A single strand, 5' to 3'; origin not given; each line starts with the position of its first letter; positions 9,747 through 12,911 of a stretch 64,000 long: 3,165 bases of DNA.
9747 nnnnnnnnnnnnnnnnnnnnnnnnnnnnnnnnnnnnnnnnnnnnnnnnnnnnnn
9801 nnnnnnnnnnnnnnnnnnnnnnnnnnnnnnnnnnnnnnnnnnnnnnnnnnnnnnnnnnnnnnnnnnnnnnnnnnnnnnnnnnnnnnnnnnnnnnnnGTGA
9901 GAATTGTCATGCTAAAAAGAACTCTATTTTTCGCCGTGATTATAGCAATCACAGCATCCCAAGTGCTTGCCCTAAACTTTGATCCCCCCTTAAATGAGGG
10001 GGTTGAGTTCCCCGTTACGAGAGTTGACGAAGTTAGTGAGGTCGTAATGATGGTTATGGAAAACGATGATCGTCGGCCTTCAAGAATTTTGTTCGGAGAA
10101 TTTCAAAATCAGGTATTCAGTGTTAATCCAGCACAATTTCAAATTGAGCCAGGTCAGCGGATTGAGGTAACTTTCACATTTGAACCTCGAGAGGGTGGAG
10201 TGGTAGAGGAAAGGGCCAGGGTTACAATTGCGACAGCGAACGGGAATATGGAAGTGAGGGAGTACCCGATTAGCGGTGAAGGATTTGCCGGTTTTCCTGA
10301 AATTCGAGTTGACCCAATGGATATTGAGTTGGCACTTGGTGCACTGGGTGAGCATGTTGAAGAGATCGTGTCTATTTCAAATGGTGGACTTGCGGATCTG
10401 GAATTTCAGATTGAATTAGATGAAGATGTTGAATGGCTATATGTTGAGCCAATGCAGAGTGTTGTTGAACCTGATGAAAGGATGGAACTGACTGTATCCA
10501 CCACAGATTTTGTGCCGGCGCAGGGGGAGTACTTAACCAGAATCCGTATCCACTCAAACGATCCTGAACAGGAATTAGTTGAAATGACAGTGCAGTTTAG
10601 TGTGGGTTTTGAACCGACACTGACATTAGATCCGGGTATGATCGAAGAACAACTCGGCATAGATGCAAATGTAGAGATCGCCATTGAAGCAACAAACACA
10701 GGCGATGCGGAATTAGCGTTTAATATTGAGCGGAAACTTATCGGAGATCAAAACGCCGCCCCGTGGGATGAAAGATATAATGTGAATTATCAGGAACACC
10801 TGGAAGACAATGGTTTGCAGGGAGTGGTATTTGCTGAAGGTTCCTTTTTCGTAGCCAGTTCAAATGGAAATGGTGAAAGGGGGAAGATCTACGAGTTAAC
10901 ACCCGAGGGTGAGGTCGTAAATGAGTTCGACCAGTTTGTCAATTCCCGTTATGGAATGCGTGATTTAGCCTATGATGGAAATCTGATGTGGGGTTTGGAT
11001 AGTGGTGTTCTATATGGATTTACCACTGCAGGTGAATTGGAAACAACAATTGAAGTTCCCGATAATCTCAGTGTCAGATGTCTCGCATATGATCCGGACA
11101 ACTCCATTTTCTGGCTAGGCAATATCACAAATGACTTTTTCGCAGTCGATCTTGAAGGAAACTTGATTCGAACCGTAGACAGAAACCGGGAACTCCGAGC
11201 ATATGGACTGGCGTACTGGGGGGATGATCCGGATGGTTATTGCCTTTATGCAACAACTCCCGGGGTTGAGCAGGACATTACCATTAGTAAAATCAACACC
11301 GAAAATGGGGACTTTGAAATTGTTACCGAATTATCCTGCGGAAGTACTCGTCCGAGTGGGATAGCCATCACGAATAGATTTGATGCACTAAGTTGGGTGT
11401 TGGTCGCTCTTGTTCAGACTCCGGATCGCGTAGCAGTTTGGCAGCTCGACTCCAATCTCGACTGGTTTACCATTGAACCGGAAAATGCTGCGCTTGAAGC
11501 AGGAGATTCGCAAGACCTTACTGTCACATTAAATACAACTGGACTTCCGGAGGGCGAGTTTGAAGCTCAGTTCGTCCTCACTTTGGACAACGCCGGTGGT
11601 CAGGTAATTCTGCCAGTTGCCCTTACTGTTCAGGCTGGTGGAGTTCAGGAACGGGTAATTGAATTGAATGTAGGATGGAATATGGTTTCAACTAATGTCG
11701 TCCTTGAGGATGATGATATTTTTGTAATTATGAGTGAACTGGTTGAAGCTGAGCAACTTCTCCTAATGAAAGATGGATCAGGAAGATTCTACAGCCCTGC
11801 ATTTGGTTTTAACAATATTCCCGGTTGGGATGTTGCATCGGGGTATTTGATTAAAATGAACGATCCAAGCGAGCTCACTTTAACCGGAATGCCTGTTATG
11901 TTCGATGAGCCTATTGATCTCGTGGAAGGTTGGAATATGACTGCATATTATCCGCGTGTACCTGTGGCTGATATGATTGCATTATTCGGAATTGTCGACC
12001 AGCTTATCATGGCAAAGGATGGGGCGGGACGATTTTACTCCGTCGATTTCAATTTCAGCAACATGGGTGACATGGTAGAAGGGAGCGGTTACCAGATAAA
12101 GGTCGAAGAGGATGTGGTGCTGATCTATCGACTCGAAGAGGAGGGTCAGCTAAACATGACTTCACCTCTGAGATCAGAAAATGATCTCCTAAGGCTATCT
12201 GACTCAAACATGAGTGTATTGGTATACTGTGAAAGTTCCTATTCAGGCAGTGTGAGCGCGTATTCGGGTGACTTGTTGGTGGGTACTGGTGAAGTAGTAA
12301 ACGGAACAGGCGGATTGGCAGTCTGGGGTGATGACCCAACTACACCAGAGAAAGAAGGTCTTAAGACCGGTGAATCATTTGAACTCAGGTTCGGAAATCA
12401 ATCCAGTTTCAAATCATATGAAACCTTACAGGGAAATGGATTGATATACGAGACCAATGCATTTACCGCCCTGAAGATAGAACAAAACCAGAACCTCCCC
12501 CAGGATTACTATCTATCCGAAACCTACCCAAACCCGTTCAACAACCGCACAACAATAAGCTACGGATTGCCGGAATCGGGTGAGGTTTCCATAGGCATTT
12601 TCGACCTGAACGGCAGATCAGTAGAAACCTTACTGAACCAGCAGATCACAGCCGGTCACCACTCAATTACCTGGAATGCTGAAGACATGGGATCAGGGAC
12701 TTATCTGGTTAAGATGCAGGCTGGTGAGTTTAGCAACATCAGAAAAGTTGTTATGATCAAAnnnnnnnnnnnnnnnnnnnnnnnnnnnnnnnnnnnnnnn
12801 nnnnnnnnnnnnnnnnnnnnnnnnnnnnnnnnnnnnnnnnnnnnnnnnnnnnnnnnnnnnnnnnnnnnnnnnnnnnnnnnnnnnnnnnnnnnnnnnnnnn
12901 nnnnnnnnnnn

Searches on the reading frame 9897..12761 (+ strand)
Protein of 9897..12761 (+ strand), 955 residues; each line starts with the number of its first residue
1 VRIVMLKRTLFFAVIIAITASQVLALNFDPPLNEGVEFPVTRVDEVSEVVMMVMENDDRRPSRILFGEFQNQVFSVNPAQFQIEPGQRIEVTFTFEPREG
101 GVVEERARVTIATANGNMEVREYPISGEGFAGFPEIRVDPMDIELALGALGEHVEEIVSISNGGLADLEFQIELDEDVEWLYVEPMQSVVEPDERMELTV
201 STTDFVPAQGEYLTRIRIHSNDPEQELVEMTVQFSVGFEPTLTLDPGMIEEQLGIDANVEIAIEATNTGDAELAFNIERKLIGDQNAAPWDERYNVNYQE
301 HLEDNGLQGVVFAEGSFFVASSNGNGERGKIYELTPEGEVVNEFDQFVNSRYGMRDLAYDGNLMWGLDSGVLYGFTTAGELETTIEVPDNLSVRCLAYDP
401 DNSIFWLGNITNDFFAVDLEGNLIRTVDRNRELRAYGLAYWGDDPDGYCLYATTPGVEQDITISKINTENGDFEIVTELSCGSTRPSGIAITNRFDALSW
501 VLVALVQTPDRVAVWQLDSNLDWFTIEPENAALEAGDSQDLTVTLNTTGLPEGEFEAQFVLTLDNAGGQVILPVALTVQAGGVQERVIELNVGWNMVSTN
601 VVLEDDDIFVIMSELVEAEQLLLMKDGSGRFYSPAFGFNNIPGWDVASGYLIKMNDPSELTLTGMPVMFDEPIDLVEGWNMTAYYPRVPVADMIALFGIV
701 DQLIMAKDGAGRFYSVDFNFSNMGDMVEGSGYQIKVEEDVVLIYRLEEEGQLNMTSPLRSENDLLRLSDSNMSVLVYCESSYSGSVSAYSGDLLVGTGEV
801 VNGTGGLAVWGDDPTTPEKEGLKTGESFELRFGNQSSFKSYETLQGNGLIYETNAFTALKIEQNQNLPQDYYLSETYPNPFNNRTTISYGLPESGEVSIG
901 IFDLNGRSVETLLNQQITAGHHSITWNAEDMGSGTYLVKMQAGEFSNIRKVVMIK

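Call 3: search_protein_families(library=pfam, proteins=[window:9897-12761:+], max_evalue=1)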
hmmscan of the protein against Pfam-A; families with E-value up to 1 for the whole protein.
window:9897-12761:+ (955 aa): 21 families
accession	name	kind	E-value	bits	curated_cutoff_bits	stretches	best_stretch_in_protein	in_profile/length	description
PF22544.2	HYDIN_VesB_CFA65-like_Ig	-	1.6e-14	54.4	25.5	3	135-233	2-98/100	HYDIN/CFA65/VesB-like, Ig-like domain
PF24507.1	Ig_CFAP65_4th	-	5.3e-12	46.4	27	2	68-112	19-63/76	CFAP65, fourth Ig-like domain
PF18962.6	Por_Secre_tail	-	1.4e-11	44.9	27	1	877-952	2-74/75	Secretion system C-terminal sorting domain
PF22067.2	Cep192_D3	-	6e-11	42.8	27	2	70-102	42-74/99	Cep192 domain 3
PF15780.11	ASH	-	4.3e-09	36.9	27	1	36-106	14-85/98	Abnormal spindle-like microcephaly-assoc'd, ASPM-SPD-2-Hydin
PF22076.2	Cep192_D6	-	7.5e-09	36.2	35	1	136-228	4-96/101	Cep192 domain 6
PF19190.6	BACON_2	-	9e-08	32.4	25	2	158-202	23-65/94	Viral BACON domain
PF25249.1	Ig_CFAP65_7th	-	7.5e-07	29.4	28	2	72-117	46-91/120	CFAP65, seventh Ig-like domain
PF13860.13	FlgD_ig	-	9.4e-06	26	27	1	892-942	19-75/79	FlgD Ig-like domain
PF24816.2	Ig_CFAP65__9th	-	1.2e-05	25.8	24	1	69-100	116-147/170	Cilia- and flagella-associated protein 65-like, Ig-like domain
PF00635.32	Motile_Sperm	-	0.00034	20.9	25.9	0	71-112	43-87/109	MSP (Major sperm protein) domain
PF07610.17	DUF1573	-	0.0018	18.7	26.1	0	80-119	51-91/98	Protein of unknown function (DUF1573)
PF06280.18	fn3_5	-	0.0021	19.2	27.6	0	72-100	55-83/112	Fn3-like domain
PF21310.3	OCRL-like_ASH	-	0.0028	18.2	27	0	153-201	16-69/109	Inositol polyphosphate 5-phosphatase OCRL-like, ASH domain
PF05506.17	PLipase_C_C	-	0.0036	18.6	24.4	0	259-304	12-52/80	Bacterial phospholipase C, C-terminal domain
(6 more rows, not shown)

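Call 4: search_protein_families(library=ncbifam, proteins=[window:9897-12761:+], max_evalue=1)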
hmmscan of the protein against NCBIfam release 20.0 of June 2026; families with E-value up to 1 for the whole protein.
window:9897-12761:+ (955 aa): 6 families
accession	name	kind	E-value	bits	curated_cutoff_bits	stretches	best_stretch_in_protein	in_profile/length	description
NF052323.1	T9SSA_dep_M6i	equivalog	7.6e-11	40.7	600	1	874-955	956-1038/1043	T9SS-dependent M6-like inactivated metalloprotease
TIGR04183.1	Por_Secre_tail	domain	3.6e-10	39.7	23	1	877-952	2-70/72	T9SS type A sorting domain-containing protein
NF038113.1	T9SSA_dep_M36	equivalog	8.9e-10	37.4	885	1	873-953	794-868/869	T9SS-dependent M36 family metallopeptidase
NF012200.0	choice_anch_D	domain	1.2e-05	25.8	45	0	124-172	4-52/108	choice-of-anchor D domain-containing protein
NF033506.0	PACE-CTERM-PROT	exception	0.19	10.3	110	1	525-602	532-612/627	putative S-layer protein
TIGR03803.2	Gloeo_Verruco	domain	0.68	9.7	44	0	320-340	20-42/50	choice-of-anchor tandem repeat GloVer-containing protein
